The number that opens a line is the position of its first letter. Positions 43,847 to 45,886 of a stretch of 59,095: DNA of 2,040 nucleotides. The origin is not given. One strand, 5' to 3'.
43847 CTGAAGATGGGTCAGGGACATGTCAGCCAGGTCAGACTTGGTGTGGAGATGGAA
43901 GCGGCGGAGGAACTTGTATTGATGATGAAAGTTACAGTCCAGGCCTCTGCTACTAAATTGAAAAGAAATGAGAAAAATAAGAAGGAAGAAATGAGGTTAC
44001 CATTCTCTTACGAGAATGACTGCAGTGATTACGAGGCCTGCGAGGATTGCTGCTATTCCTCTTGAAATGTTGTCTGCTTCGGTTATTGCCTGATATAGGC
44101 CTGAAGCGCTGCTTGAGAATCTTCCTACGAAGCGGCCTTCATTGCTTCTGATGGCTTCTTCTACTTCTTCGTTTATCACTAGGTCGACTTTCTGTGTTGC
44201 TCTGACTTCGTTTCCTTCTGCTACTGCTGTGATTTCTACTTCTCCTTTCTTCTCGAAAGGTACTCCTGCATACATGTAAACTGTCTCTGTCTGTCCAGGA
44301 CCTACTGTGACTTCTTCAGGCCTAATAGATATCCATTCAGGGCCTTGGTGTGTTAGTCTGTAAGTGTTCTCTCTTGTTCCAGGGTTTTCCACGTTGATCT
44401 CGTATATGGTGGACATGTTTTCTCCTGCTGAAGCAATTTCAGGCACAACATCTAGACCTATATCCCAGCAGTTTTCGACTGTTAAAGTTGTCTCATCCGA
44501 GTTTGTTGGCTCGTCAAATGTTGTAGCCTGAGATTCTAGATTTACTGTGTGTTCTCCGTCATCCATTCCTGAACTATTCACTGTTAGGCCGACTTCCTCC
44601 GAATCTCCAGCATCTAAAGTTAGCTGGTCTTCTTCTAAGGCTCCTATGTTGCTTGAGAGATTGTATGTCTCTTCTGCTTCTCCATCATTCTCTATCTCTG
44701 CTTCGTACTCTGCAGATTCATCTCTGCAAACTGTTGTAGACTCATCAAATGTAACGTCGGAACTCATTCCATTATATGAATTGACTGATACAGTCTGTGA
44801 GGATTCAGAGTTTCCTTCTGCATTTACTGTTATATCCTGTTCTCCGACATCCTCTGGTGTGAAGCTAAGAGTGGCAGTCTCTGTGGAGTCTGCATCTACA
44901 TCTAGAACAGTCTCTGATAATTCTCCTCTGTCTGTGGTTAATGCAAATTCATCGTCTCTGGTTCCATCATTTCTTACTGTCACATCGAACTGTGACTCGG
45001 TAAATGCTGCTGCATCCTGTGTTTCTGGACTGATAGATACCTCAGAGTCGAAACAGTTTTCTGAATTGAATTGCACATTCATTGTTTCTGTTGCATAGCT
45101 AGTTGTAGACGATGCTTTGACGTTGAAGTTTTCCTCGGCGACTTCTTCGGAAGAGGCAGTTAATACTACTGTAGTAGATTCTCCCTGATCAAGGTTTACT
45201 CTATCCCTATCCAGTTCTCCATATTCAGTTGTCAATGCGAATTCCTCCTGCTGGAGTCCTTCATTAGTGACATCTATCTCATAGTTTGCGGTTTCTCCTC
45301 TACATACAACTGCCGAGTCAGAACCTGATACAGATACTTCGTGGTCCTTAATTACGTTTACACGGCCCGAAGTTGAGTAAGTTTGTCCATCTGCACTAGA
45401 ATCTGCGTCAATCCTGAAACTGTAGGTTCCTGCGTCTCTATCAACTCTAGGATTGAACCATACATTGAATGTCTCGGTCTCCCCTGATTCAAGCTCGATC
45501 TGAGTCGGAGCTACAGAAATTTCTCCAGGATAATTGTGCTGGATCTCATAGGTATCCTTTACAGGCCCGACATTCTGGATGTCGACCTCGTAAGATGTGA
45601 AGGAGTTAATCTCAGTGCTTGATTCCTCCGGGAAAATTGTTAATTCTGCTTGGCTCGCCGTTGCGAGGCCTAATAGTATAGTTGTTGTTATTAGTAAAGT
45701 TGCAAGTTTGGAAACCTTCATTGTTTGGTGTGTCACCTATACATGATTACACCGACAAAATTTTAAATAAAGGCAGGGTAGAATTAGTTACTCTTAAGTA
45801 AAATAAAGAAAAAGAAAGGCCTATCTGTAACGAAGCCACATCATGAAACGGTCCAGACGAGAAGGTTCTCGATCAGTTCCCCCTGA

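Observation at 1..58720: The palindromic hexamer AGGCCT is massively over-represented in all codon phases, on both strands and in intergenic DNA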

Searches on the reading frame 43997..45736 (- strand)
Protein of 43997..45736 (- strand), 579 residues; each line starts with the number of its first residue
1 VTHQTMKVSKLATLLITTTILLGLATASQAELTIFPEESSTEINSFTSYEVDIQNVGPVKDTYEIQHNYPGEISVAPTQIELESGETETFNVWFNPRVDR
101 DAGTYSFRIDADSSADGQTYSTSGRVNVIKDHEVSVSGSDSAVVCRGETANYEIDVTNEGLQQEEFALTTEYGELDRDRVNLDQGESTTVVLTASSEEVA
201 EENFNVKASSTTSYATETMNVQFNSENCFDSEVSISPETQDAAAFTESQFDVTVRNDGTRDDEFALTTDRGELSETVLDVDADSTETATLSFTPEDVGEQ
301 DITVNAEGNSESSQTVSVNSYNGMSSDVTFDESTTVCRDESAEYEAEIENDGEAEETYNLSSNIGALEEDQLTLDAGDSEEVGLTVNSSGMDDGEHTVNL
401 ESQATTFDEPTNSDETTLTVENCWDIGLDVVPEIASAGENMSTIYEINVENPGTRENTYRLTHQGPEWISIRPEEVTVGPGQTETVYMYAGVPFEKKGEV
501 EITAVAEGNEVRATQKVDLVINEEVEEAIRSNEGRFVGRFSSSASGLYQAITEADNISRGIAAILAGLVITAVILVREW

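Call 4: search_protein_families(library=pfam, proteins=[window:43997-45736:-])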
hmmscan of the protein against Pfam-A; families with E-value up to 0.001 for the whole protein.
window:43997-45736:- (579 aa): 5 families
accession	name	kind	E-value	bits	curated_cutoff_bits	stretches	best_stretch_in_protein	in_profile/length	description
PF00635.32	Motile_Sperm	-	3.7e-06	27.2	25.9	0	32-111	2-86/109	MSP (Major sperm protein) domain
PF17766.7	fn3_6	-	4.1e-05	24.1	26.4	0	50-99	22-74/99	Fibronectin type-III domain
PF06280.18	fn3_5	-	5.9e-05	24.2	27.6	0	43-97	6-81/112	Fn3-like domain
PF22067.2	Cep192_D3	-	8.9e-05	23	27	0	41-99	13-71/99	Cep192 domain 3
PF04465.17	DUF499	-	9.1e-05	20.9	23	0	143-218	816-891/1024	Protein of unknown function (DUF499)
